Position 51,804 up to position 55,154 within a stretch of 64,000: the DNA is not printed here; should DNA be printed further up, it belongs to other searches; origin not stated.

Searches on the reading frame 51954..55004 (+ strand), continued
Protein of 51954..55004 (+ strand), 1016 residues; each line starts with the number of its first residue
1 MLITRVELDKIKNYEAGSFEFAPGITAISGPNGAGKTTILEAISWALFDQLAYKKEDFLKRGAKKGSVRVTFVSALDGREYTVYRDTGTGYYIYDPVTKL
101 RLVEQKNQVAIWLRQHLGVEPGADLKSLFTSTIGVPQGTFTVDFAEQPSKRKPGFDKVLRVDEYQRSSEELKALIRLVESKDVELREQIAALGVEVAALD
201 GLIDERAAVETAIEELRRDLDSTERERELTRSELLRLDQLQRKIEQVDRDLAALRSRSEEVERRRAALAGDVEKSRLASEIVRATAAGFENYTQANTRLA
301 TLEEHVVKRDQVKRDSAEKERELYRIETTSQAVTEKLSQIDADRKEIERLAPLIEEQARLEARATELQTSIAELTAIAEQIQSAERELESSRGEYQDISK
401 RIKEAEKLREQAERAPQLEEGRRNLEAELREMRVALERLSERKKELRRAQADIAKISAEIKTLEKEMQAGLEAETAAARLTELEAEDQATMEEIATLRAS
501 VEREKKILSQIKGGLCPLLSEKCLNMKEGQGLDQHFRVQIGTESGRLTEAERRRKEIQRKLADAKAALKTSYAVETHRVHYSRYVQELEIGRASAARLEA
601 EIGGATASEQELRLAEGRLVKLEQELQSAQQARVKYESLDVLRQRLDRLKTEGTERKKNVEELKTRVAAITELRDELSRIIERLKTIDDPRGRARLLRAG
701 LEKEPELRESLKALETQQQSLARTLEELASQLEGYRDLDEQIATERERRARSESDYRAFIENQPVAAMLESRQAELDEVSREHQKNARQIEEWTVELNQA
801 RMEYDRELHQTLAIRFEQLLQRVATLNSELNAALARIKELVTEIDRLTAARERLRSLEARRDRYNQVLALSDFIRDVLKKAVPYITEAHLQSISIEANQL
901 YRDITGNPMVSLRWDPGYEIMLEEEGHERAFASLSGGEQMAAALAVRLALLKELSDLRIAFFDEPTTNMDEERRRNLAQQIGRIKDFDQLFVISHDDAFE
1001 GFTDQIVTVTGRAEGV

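Call 23: find_encoding_contigs(protein=P0040, flank=10000, max_places=2)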
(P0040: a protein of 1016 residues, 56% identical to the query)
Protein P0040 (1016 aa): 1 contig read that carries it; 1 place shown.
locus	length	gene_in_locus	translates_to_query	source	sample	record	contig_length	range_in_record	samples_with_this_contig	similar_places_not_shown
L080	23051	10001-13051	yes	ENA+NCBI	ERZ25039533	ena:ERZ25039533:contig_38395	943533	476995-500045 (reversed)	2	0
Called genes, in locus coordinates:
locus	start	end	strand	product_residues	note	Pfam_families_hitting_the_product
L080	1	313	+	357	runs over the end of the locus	PF00814:TsaD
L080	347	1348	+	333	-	PF00383:dCMP_cyt_deam_1, PF14437:MafB19-deam (weak)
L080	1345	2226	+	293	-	PF00398:RrnaAD, PF13649:Methyltransf_25 (weak)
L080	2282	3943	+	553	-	PF00753:Lactamase_B, PF12706:Lactamase_B_2, PF22505:RNase_J_b_CASP, PF07521:RMMBL, PF17770:RNase_J_C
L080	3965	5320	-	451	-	PF03577:Peptidase_C69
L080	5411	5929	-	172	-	PF13430:DUF4112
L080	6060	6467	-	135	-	-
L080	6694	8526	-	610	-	PF00989:PAS (weak), PF00512:HisKA, PF02518:HATPase_c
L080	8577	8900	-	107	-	-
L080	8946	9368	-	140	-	-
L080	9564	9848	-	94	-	PF02080:TrkA_C (faint)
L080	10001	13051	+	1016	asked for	PF00005:ABC_tran (faint), PF02463:SMC_N, PF13175:AAA_15, PF13304:AAA_21 (faint), PF13476:AAA_23 (weak), PF13555:AAA_29 (weak), PF02463:SMC_N (weak), PF13558:SbcC_Walker_B (weak)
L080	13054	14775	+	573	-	PF13426:PAS_9 (faint), PF00512:HisKA, PF02518:HATPase_c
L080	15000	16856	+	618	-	PF01471:PG_binding_1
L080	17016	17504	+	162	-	PF00075:RNase_H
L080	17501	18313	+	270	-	PF00574:CLP_protease (faint), PF25145:NfeD1b_N, PF01343:Peptidase_S49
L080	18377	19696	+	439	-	PF13660:DUF4147, PF05161:MOFRL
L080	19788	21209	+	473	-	PF00072:Response_reg, PF00158:Sigma54_activat, PF14532:Sigma54_activ_2, PF07728:AAA_5, PF25601:AAA_lid_14, PF02954:HTH_8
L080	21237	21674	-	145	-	PF00436:SSB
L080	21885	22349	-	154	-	PF02577:BFN_dom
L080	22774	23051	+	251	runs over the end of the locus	PF00142:Fer4_NifH, PF01656:CbiA, PF02374:ArsA_ATPase (weak), PF06564:CBP_BcsQ, PF09140:MipZ, PF10609:ParA, PF13614:AAA_31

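Call 24: search_solved_structures(query=window:51954-55004:+, max_evalue=0.001)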
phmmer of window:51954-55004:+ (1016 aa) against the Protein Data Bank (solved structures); distinct sequences matched with E-value up to 0.001: 30.
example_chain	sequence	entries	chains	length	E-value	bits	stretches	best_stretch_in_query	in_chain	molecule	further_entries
5f3w_B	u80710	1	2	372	5.4e-23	84.6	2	816-1009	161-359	DNA double-strand break repair Rad50 ATPase,DNA double-strand break repair Rad50 ATPase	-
3aux_A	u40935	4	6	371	7.1e-23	84.2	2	816-1009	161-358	DNA double-strand break repair rad50 ATPase | DNA double-strand break repair Rad50 ATPase,DNA double-strand break repair Rad50 ATPase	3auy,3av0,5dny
3qku_A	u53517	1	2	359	3.3e-20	75.4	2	871-1009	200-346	DNA double-strand break repair rad50 ATPase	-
3qkt_A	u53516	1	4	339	1.7e-19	73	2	876-1009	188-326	DNA double-strand break repair rad50 ATPase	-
4nck_A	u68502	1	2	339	4e-19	71.8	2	876-1009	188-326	DNA double-strand break repair Rad50 ATPase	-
3qf7_A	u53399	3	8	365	5.9e-19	71.2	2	18-193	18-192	Rad50 | Probable DNA double-strand break repair Rad50 ATPase,Probable DNA double-strand break repa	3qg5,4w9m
4nci_A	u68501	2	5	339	9.2e-19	70.6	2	876-1009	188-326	DNA double-strand break repair Rad50 ATPase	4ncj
4nch_A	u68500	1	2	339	9.3e-19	70.6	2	876-1009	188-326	DNA double-strand break repair Rad50 ATPase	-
3tho_A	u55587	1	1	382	1.4e-16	63.4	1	18-193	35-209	Probable DNA double-strand break repair Rad50 ATPase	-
3qkr_B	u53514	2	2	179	3.1e-13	52.3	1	870-1010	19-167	DNA double-strand break repair rad50 ATPase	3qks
1ii8_B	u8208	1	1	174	3.6e-13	52.1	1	871-1010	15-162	Rad50 ABC-ATPase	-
1f2t_B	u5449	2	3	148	4.5e-12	48.5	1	887-1010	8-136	RAD50 ABC-ATPASE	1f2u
1us8_B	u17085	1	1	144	2.7e-11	45.9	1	888-1010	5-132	DNA DOUBLE-STRAND BREAK REPAIR RAD50 ATPASE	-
5h68_A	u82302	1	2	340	2.1e-10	43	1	4-65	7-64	Chromosome partition protein Smc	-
3zgx_A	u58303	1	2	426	1.1e-08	37.3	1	4-53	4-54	CHROMOSOME PARTITION PROTEIN SMC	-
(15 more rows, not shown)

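Call 26: find_encoding_contigs(protein=P0083, flank=10000, max_places=1)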
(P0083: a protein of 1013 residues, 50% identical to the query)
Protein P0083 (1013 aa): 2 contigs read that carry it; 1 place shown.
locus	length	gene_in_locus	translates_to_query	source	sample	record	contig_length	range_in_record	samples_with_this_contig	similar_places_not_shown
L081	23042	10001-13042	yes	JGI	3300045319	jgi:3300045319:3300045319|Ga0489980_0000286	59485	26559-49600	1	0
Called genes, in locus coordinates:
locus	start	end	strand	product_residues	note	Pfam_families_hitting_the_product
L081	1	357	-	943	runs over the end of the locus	PF04879:Molybdop_Fe4S4, PF00384:Molybdopterin, PF01568:Molydop_binding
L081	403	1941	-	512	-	PF13187:Fer4_9 (faint), PF13247:Fer4_11, PF12838:Fer4_7 (weak), PF25160:LdpA_Fe-S-bd (weak), PF12797:Fer4_2 (weak), PF00037:Fer4, PF12837:Fer4_6 (weak), PF03916:NrfD, +2 more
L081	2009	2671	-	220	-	-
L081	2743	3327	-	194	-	PF05995:CDO_I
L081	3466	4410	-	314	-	PF01544:CorA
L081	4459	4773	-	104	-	-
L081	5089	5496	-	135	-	PF12019:GspH (weak)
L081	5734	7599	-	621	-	PF00989:PAS, PF08448:PAS_4 (weak), PF13426:PAS_9 (weak), PF00512:HisKA, PF02518:HATPase_c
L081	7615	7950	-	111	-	-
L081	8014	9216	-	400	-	PF02771:Acyl-CoA_dh_N, PF02770:Acyl-CoA_dh_M, PF00441:Acyl-CoA_dh_1, PF08028:Acyl-CoA_dh_2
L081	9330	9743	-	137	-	-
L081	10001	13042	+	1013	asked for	PF02463:SMC_N, PF13175:AAA_15, PF13304:AAA_21 (faint), PF13476:AAA_23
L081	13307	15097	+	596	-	PF01471:PG_binding_1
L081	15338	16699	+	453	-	PF13660:DUF4147, PF05161:MOFRL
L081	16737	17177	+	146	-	PF11268:DUF3071 (weak)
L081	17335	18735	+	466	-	PF00072:Response_reg, PF00158:Sigma54_activat, PF01078:Mg_chelatase (faint), PF13191:AAA_16 (weak), PF14532:Sigma54_activ_2, PF07728:AAA_5, PF25601:AAA_lid_14, PF02954:HTH_8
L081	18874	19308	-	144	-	PF00436:SSB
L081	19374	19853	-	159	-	PF02577:BFN_dom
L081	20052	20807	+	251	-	PF00142:Fer4_NifH, PF01656:CbiA, PF02374:ArsA_ATPase (weak), PF06564:CBP_BcsQ, PF09140:MipZ, PF10609:ParA, PF13614:AAA_31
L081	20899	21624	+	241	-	PF02195:ParB_N, PF17762:HTH_ParB, PF08535:KorB (weak)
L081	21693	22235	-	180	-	-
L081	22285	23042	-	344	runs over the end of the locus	PF04613:LpxD, PF24894:Hexapep_GlmU (weak), PF25084:LbH_EIF2B, PF25087:GMPPB_C, PF00132:Hexapep (weak), PF14602:Hexapep_2 (faint), PF00132:Hexapep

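Call 27: find_encoding_contigs(protein=P0093, flank=10000, max_places=1)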
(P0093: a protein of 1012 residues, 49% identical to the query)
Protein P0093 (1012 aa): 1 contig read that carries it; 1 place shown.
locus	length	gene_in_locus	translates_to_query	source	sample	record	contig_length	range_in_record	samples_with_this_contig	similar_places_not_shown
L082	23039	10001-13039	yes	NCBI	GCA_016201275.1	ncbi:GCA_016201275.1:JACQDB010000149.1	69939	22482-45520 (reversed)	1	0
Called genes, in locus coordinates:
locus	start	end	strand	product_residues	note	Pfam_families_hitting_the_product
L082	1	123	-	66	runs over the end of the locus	-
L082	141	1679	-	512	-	PF12797:Fer4_2 (weak), PF13247:Fer4_11, PF12838:Fer4_7 (weak), PF25160:LdpA_Fe-S-bd (weak), PF12797:Fer4_2 (weak), PF00037:Fer4, PF12837:Fer4_6 (weak), PF03916:NrfD, +4 more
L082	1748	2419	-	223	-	-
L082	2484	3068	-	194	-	PF05995:CDO_I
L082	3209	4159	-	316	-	PF01544:CorA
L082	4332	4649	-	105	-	-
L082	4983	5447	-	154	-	-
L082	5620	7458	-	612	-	PF00989:PAS (weak), PF08448:PAS_4 (weak), PF00512:HisKA, PF02518:HATPase_c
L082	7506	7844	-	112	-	-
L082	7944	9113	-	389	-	PF02771:Acyl-CoA_dh_N, PF02770:Acyl-CoA_dh_M, PF00441:Acyl-CoA_dh_1, PF08028:Acyl-CoA_dh_2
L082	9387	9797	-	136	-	-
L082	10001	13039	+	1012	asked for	PF02463:SMC_N, PF13175:AAA_15 (weak), PF13304:AAA_21 (faint), PF13476:AAA_23, PF02463:SMC_N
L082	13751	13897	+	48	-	-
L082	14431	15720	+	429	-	-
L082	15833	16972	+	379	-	PF01041:DegT_DnrJ_EryC1, PF01053:Cys_Met_Meta_PP (weak)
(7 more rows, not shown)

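Call 28: find_encoding_contigs(protein=P0101, flank=10000, max_places=1)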
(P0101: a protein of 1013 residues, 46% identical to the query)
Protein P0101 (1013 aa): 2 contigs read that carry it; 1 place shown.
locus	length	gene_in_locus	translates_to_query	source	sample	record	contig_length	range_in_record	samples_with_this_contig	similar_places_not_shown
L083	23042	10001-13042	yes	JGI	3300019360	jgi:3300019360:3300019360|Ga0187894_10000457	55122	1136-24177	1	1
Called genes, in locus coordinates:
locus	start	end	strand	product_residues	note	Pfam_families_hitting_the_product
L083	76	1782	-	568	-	PF07969:Amidohydro_3, PF01979:Amidohydro_1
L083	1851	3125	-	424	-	PF00999:Na_H_Exchanger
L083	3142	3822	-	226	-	PF09335:VTT_dom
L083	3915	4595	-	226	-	PF01135:PCMT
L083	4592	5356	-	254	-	PF01975:SurE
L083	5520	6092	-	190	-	PF00376:MerR (weak), PF13411:MerR_1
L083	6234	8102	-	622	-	PF00989:PAS (faint), PF00512:HisKA, PF02518:HATPase_c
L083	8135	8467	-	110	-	-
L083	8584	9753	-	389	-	PF02771:Acyl-CoA_dh_N, PF02770:Acyl-CoA_dh_M, PF00441:Acyl-CoA_dh_1, PF08028:Acyl-CoA_dh_2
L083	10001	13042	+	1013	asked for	PF02463:SMC_N, PF13175:AAA_15, PF13304:AAA_21 (faint), PF13476:AAA_23, PF13555:AAA_29 (weak), PF02463:SMC_N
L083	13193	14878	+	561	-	PF01471:PG_binding_1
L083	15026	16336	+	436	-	PF13660:DUF4147, PF05161:MOFRL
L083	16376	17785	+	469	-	PF00072:Response_reg, PF00158:Sigma54_activat, PF14532:Sigma54_activ_2, PF07728:AAA_5, PF25601:AAA_lid_14, PF02954:HTH_8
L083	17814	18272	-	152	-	PF00436:SSB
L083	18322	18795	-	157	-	PF02577:BFN_dom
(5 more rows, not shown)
